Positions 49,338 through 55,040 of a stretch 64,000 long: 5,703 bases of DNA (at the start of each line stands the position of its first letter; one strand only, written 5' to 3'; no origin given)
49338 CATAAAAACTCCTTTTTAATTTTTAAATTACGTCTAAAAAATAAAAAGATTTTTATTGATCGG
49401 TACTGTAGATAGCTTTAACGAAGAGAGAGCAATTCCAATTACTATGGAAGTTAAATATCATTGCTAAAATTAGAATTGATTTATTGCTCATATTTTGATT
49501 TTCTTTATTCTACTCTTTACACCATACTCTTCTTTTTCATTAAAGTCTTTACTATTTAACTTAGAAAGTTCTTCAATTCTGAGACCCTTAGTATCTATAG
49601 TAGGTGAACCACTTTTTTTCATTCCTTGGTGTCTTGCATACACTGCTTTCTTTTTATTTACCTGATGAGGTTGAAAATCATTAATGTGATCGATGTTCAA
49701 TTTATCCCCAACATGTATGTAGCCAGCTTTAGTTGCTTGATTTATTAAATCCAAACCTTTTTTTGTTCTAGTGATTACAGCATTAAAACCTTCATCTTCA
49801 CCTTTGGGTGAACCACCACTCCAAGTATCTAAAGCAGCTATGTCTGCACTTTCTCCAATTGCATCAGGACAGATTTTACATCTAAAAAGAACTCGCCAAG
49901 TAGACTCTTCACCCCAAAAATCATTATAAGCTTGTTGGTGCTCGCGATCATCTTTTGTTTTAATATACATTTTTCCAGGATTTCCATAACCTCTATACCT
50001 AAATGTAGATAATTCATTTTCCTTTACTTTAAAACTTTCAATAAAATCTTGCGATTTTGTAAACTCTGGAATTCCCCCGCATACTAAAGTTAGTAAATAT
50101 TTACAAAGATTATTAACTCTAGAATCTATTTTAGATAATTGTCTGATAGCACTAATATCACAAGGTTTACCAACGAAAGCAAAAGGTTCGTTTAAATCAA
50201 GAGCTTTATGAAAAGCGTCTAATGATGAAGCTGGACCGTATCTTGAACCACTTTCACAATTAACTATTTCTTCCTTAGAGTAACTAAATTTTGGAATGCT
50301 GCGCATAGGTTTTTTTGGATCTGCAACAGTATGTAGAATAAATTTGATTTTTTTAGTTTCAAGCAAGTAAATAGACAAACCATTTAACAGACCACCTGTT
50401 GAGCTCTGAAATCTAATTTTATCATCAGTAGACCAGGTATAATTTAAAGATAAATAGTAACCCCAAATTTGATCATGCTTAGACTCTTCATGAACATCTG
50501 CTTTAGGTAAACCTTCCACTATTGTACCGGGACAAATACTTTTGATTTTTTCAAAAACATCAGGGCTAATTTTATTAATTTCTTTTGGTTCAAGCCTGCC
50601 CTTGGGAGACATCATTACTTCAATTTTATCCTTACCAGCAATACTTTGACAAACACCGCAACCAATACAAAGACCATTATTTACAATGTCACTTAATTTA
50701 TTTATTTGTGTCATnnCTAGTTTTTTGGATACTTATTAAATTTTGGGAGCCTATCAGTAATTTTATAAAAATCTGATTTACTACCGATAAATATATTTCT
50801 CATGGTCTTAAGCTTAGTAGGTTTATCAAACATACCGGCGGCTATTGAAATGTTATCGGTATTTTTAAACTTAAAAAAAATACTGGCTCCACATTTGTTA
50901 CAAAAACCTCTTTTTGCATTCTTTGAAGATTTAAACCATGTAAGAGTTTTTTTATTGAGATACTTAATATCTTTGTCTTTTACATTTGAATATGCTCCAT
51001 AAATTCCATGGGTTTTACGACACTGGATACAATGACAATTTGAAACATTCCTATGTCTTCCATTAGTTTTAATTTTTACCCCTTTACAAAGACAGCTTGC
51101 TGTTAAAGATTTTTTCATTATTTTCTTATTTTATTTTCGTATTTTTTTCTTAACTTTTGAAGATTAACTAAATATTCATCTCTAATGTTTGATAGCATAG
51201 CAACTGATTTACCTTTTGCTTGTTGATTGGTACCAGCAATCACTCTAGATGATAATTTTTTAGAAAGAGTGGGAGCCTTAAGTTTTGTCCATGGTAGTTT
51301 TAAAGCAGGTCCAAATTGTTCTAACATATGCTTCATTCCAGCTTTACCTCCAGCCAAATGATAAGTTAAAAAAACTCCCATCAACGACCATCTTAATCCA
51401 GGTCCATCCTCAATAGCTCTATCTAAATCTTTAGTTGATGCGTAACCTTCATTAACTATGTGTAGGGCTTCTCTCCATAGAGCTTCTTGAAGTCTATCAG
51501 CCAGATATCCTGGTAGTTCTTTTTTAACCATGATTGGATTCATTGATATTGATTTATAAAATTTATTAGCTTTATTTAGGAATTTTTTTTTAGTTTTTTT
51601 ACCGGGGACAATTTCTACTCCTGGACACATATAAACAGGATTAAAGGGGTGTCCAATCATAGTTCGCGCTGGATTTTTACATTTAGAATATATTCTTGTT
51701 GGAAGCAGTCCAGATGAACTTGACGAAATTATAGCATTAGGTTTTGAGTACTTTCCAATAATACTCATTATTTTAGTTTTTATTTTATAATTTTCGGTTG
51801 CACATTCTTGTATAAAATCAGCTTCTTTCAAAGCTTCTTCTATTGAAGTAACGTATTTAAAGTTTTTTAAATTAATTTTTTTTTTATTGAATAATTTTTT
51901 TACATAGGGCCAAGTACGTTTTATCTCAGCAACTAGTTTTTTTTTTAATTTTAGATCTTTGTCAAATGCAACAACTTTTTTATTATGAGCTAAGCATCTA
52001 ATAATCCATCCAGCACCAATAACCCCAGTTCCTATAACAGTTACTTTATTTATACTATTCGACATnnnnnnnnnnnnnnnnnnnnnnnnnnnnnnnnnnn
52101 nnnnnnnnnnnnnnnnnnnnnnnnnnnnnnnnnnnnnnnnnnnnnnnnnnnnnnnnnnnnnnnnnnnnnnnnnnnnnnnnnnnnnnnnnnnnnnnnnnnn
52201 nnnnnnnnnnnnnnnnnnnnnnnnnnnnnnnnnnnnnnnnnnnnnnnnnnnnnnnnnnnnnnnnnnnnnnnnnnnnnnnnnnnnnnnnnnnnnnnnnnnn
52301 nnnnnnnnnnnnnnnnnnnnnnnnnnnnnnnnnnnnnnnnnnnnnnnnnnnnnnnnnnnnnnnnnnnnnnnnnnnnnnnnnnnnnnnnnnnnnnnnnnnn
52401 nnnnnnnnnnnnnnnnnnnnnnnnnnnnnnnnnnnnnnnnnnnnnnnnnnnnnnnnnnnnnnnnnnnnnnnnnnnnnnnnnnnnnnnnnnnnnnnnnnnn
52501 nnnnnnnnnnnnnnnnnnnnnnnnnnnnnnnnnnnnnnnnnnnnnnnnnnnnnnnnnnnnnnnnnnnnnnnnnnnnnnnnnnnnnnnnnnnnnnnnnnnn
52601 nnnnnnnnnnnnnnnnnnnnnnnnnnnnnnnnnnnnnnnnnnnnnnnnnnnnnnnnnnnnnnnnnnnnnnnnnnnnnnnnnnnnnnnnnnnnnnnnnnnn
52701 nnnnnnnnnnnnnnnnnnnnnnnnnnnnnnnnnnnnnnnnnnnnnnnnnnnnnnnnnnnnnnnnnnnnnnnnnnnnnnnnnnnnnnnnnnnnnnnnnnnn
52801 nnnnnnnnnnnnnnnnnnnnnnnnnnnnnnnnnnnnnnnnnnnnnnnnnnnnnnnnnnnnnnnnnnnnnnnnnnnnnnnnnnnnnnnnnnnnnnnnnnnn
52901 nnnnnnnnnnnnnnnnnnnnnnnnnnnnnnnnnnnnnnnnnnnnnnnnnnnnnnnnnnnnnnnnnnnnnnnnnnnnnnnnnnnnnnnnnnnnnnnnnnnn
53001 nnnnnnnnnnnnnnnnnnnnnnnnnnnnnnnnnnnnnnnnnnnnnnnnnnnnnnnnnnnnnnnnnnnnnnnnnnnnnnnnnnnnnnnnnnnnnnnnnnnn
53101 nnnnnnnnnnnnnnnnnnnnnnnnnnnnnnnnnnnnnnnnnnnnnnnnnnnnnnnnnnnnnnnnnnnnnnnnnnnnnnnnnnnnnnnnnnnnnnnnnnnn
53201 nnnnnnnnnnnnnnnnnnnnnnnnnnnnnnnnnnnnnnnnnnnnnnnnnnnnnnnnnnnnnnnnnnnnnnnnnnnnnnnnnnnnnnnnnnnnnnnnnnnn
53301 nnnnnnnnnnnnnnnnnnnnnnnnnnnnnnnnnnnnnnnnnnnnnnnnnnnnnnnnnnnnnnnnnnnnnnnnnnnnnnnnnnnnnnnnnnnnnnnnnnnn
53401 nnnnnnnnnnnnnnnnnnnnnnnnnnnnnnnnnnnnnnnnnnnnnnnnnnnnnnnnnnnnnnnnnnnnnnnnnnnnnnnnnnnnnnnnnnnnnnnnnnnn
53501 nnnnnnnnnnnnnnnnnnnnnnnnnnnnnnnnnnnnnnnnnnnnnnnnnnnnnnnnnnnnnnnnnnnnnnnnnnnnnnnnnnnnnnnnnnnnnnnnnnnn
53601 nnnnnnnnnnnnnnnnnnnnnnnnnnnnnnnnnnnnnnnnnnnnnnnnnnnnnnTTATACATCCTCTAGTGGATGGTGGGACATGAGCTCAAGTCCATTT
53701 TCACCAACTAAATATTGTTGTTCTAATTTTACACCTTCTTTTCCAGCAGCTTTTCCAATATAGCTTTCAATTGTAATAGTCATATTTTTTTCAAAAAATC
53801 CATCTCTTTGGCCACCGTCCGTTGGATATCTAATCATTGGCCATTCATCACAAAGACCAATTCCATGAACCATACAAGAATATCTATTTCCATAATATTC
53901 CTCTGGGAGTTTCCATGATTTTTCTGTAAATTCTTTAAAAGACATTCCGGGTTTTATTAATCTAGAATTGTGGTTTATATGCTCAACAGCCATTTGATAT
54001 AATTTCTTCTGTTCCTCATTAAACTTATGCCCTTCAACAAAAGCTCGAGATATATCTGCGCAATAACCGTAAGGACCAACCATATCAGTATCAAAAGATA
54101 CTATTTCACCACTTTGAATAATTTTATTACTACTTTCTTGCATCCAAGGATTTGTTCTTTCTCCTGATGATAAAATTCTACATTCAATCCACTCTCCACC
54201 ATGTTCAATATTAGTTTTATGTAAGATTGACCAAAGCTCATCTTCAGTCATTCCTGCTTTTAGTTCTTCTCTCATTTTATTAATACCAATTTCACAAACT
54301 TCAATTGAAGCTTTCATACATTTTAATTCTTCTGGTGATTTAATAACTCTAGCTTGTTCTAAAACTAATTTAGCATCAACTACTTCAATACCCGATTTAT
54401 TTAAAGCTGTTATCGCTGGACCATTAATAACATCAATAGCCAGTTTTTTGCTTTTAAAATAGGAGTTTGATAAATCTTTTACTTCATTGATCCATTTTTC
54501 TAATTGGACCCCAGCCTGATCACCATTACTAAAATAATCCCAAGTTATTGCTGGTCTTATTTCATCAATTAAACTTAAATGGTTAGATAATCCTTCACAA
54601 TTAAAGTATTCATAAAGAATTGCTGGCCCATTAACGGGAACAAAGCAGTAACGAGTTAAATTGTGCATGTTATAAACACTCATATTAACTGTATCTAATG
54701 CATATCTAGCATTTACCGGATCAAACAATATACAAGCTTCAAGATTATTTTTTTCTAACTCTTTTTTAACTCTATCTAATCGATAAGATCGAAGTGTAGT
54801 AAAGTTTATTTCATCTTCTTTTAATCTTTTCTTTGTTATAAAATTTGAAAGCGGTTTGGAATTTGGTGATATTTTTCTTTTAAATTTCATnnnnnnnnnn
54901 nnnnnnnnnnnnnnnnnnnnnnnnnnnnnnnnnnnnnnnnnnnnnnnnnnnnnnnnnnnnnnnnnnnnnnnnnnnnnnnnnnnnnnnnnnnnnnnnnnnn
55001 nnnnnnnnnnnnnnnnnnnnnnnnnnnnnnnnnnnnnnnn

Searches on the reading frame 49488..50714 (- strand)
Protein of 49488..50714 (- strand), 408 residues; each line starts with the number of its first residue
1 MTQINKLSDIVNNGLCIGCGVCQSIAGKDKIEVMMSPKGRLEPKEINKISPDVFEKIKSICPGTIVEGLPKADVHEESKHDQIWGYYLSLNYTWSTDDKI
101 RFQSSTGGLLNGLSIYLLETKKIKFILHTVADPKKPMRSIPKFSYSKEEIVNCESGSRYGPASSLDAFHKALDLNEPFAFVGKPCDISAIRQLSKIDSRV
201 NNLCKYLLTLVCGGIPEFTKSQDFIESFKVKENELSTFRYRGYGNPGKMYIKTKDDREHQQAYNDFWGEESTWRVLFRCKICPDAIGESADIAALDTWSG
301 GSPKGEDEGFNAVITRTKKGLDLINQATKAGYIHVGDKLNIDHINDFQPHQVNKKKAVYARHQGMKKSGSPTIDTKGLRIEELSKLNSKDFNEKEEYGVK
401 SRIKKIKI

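Call 3: search_protein_families(library=pfam, proteins=[window:49488-50714:-])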
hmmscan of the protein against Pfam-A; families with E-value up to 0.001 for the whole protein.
window:49488-50714:- (408 aa): 2 families
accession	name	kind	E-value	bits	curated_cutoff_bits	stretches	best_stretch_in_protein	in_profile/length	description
PF04432.18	FrhB_FdhB_C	-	4.4e-30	105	23.3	1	178-336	4-145/150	Coenzyme F420 hydrogenase/dehydrogenase, beta subunit C terminus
PF04422.18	FrhB_FdhB_N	-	7.4e-11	42.5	22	1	92-167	3-76/78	Coenzyme F420 hydrogenase/dehydrogenase, beta subunit N-term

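Call 4: search_protein_families(library=ncbifam, proteins=[window:49488-50714:-], max_evalue=0.00001)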
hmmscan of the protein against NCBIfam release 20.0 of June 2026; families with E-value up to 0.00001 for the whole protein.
window:49488-50714:- (408 aa): 4 families
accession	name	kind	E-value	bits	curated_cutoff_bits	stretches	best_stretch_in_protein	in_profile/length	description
NF006807.0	PRK09325.1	subfamily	1.8e-19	69.9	269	1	83-342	3-250/283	coenzyme F420-reducing hydrogenase subunit beta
TIGR03289.1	frhB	equivalog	6.9e-15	54.8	331.5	1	89-336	6-241/275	coenzyme F420 hydrogenase subunit beta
NF040616.1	F420_dehyd_FpoF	exception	2.4e-08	33.3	475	1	6-335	3-301/337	F420H2 dehydrogenase subunit FpoF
NF006808.0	PRK09326.1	equivalog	6.5e-08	31.8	444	1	6-330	4-297/341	F420H2 dehydrogenase subunit F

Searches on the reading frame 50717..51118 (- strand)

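Call 3: search_protein_families(library=pfam, proteins=[window:50717-51118:-])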
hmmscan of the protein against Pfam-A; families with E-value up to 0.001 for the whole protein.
window:50717-51118:- (133 aa): 1 family
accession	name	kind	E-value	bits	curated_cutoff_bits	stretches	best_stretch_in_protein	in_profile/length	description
PF04828.22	GFA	-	1.1e-19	71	24.3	1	5-112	2-114/115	Glutathione-dependent formaldehyde-activating enzyme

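Call 4: search_protein_families(library=ncbifam, proteins=[window:50717-51118:-], max_evalue=0.00001)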
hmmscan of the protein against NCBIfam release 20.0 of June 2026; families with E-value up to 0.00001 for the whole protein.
window:50717-51118:- (133 aa): 0 families

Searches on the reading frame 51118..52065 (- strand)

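Call 3: search_protein_families(library=pfam, proteins=[window:51118-52065:-])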
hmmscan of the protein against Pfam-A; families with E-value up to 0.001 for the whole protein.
window:51118-52065:- (315 aa): 3 families
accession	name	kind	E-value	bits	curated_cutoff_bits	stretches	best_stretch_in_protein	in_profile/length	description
PF02737.24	3HCDH_N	-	4.2e-39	134.8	22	1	7-181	1-178/180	3-hydroxyacyl-CoA dehydrogenase, NAD binding domain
PF00725.27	3HCDH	-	4e-13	50.1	22.1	1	186-270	1-89/97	3-hydroxyacyl-CoA dehydrogenase, C-terminal domain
PF03446.21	NAD_binding_2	-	5e-05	23.8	21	1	7-140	1-118/161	NAD binding domain of 6-phosphogluconate dehydrogenase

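Call 4: search_protein_families(library=ncbifam, proteins=[window:51118-52065:-], max_evalue=0.00001)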
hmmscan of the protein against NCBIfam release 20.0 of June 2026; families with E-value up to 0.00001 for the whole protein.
window:51118-52065:- (315 aa): 19 families
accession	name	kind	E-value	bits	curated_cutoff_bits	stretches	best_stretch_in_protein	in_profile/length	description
NF005471.0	PRK07066.1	equivalog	4.4e-105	351.3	414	1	4-302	6-304/321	L-carnitine dehydrogenase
NF005716.0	PRK07531.1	equivalog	1e-84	285.1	592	1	4-305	3-305/495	carnitine 3-dehydrogenase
NF004783.0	PRK06129.1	equivalog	3.1e-64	217.4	347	1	5-312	2-313/315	3-hydroxyacyl-CoA dehydrogenase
NF042925.1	FHMPC_DH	equivalog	3e-32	112.1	500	1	7-239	2-235/304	5-formyl-3-hydroxy-2-methylpyridine 4-carboxylate 5-dehydrogenase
NF006143.0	PRK08293.1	equivalog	3.3e-32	112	312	1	4-218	3-222/291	3-hydroxyacyl-CoA dehydrogenase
NF004474.0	PRK05808.1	subfamily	8.2e-30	104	408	1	4-221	2-221/283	3-hydroxybutyryl-CoA dehydrogenase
NF006124.0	PRK08268.1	subfamily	1.4e-29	103.4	508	1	2-232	4-233/507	3-hydroxyacyl-CoA dehydrogenase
NF006722.0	PRK09260.1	equivalog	2.8e-29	102.2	429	1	5-219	2-219/289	3-hydroxyacyl-CoA dehydrogenase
NF006125.0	PRK08269.1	equivalog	1.3e-28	100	427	1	5-232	5-244/334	3-hydroxybutyryl-CoA dehydrogenase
NF004699.0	PRK06035.1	equivalog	3.5e-22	78.9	500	1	4-218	2-221/294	3-hydroxyacyl-CoA dehydrogenase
NF005875.0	PRK07819.1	subfamily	6.3e-22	78.3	319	1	2-221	2-225/287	3-hydroxybutyryl-CoA dehydrogenase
NF005715.0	PRK07530.1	equivalog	2.2e-20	73.2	420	1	4-221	3-222/292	3-hydroxybutyryl-CoA dehydrogenase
TIGR02279.1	PaaC-3OHAcCoADH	equivalog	3.8e-20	72.2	669.4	1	4-232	4-231/503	3-hydroxyacyl-CoA dehydrogenase PaaH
NF008727.0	PRK11730.1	equivalog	4.7e-20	71.5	870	1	3-220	311-529/717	fatty acid oxidation complex subunit alpha FadB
NF008363.0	PRK11154.1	equivalog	4.2e-17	61.5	869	1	3-218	307-524/708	fatty acid oxidation complex subunit alpha FadJ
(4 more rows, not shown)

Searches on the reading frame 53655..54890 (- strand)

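Call 3: search_protein_families(library=pfam, proteins=[window:53655-54890:-])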
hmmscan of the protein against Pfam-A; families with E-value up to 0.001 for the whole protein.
window:53655-54890:- (411 aa): 1 family
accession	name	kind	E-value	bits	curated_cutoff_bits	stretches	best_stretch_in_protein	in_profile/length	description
PF00557.29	Peptidase_M24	-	1.5e-33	116.8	23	1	190-396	1-207/208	Metallopeptidase family M24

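Call 4: search_protein_families(library=ncbifam, proteins=[window:53655-54890:-], max_evalue=0.00001)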
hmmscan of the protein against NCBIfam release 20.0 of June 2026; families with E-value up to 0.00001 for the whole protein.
window:53655-54890:- (411 aa): 9 families
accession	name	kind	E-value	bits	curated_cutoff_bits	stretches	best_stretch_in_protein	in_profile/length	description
NF043017.1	DimsulpropLyDddP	equivalog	5.1e-107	358.4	600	1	29-409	50-439/443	dimethylsulfonioproprionate lyase DddP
NF040821.1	dipep_PepQ_Arch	equivalog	1.8e-21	76.6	630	1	123-401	60-336/346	Xaa-Pro dipeptidase PepQ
NF011720.0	PRK15173.1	subfamily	4.5e-17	62.1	420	1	127-407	54-336/343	peptidase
NF011173.0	PRK14575.1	equivalog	5.4e-17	61.8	850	1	127-407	117-399/406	putative peptidase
NF008131.0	PRK10879.1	equivalog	1.5e-14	53.6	465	1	169-325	159-315/438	Xaa-Pro aminopeptidase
NF007310.0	PRK09795.1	equivalog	6.3e-14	51.6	393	1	177-403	121-348/361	aminopeptidase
NF011174.0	PRK14576.1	subfamily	9.6e-13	47.7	487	1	164-405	158-396/405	putative endopeptidase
NF038259.1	ectoine_DoeA_2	exception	1.5e-09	37.1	575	1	36-320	16-289/386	ectoine hydrolase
TIGR00500.1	met_pdase_I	equivalog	6.5e-09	35.7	171.35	1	255-384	81-209/247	type I methionyl aminopeptidase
